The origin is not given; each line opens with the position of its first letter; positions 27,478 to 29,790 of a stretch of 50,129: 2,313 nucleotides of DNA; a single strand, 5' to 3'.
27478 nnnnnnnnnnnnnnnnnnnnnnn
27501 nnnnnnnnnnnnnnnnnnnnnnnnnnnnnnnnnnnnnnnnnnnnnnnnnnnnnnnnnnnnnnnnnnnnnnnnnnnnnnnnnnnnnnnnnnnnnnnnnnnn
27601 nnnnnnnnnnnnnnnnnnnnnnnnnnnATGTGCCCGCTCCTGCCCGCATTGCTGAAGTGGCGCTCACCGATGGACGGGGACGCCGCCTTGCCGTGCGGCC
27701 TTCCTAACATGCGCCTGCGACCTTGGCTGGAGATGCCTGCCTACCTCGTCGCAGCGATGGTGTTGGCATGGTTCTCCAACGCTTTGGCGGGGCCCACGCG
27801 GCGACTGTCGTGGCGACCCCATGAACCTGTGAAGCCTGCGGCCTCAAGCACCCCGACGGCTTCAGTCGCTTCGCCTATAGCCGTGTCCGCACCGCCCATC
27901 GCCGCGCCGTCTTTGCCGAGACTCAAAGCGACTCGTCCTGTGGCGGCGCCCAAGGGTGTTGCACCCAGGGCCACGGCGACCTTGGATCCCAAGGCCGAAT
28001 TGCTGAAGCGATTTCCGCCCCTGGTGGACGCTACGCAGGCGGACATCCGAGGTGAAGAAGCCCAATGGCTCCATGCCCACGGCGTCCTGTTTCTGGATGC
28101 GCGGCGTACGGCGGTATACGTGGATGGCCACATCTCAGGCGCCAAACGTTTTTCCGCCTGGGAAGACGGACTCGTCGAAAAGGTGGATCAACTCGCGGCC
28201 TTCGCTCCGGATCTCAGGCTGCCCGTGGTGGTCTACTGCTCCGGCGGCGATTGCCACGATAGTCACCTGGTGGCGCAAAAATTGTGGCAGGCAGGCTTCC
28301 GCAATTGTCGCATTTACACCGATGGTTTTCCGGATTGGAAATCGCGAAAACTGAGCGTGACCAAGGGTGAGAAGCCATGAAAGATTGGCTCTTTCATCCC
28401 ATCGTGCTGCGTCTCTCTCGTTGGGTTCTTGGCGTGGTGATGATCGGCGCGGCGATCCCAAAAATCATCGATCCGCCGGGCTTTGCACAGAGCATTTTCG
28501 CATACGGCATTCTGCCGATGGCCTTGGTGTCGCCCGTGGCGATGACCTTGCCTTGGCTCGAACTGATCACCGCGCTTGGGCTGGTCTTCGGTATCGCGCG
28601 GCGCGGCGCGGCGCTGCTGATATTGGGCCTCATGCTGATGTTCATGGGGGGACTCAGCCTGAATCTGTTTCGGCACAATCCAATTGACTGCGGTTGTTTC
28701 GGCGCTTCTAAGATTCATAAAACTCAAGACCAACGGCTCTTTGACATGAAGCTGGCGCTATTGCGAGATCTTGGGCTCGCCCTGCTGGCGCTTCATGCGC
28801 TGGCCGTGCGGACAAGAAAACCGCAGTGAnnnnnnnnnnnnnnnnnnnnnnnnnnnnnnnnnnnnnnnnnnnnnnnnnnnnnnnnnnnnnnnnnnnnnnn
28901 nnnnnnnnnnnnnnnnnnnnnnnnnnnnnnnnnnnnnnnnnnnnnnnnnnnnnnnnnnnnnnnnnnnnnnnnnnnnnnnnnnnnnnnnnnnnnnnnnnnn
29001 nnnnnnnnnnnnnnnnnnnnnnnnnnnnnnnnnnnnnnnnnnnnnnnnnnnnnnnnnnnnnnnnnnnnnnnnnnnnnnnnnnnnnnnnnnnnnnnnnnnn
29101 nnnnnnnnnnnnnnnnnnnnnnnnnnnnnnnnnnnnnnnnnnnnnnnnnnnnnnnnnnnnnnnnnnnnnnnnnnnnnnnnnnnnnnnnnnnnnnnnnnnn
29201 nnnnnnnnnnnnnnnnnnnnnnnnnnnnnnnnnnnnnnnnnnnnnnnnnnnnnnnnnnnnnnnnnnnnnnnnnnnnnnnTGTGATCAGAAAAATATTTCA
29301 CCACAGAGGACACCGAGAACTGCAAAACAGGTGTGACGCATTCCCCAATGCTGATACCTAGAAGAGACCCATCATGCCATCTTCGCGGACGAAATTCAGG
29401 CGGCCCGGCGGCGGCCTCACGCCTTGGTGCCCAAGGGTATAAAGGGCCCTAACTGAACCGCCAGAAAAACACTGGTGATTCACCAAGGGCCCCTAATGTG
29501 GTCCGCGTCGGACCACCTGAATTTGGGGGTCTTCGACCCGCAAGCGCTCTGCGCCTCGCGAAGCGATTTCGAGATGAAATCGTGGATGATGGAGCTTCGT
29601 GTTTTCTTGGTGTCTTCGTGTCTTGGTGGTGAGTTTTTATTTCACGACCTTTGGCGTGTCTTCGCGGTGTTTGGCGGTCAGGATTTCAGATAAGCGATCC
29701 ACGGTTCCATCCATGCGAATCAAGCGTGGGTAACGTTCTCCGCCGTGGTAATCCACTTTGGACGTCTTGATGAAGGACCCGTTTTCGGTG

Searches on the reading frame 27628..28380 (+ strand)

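Call 97: search_protein_families(library=pfam, proteins=[window:27628-28380:+], max_evalue=0.00001)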
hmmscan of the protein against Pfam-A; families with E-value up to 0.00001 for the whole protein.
window:27628-28380:+ (250 aa): 1 family
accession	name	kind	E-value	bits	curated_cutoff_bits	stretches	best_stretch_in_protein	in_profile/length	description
PF00581.25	Rhodanese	-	8.4e-14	52.3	22.2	1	146-239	7-101/102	Rhodanese-like domain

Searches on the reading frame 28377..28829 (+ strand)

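Call 97: search_protein_families(library=pfam, proteins=[window:28377-28829:+], max_evalue=0.00001)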
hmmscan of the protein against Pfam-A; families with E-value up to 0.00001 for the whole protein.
window:28377-28829:+ (150 aa): 2 families
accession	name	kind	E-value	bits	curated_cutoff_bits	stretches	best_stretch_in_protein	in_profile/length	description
PF07291.16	MauE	-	5.7e-27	95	27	1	9-142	3-126/128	Methylamine utilisation protein MauE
PF07681.17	DoxX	-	1.4e-07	32.5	23.6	1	13-88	4-78/85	DoxX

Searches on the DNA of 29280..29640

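Call 46: search_rna_families(source=window, start=29280, end=29640, threshold=evalue, max_evalue=10)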
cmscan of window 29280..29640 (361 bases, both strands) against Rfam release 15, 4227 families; matches with E-value up to 10: 2.
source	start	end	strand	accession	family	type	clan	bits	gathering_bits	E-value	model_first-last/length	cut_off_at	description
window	29341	29356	+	RF01123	sR35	Gene; snRNA; snoRNA; CD-box;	-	10.3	60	5.1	41-57/57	no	Small nucleolar RNA sR35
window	29286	29345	-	RF02126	GHRLOS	Gene; lncRNA;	-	10.2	48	4.7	1-70/70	no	Ghrelin opposite strand RNA conserved region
